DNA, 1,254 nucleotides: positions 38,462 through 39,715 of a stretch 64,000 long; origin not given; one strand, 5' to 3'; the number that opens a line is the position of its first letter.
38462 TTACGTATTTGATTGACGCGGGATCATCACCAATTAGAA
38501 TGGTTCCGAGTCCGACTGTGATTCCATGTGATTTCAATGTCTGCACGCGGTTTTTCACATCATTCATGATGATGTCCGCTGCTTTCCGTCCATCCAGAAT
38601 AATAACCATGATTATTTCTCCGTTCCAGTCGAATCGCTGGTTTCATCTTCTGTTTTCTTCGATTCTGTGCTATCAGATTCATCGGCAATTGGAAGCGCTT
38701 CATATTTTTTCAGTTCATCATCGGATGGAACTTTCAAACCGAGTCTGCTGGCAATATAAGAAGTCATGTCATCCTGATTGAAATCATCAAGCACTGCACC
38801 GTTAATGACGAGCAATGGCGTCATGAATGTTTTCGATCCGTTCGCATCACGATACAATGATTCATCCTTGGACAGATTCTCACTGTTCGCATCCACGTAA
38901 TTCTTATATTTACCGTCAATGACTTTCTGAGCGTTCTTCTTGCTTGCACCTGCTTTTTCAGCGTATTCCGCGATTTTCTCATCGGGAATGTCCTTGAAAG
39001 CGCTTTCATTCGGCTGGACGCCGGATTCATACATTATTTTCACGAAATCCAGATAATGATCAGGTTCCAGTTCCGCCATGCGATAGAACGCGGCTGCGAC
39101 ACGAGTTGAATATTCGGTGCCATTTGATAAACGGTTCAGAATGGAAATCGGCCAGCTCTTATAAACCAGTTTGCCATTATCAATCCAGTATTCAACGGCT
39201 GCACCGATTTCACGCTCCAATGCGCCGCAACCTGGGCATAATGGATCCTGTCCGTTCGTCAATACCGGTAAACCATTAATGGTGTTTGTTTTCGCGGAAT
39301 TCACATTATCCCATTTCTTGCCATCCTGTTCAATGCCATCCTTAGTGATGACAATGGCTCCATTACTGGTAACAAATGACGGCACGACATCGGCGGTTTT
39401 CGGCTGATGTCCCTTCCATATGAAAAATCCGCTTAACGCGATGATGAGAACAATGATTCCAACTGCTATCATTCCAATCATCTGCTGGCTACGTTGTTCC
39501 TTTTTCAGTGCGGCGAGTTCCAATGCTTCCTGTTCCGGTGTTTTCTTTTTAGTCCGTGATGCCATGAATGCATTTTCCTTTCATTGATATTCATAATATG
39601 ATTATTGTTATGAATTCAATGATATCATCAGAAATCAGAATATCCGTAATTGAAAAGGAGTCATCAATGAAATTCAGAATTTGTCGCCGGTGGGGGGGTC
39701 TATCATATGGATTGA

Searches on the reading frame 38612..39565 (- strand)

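Call 5: search_protein_families(library=pfam, proteins=[window:38612-39565:-], max_evalue=0.01)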
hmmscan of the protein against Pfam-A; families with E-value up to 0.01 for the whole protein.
window:38612-39565:- (317 aa): 1 family
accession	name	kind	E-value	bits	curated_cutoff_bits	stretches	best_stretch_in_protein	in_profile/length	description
PF13462.12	Thioredoxin_4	-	6.3e-06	26.9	23.2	1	107-271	22-163/165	Thioredoxin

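Call 100: search_protein_families(library=phrogs, proteins=[window:38612-39565:-], max_evalue=0.001)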
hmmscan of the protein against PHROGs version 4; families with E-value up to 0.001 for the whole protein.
window:38612-39565:- (317 aa): 0 families
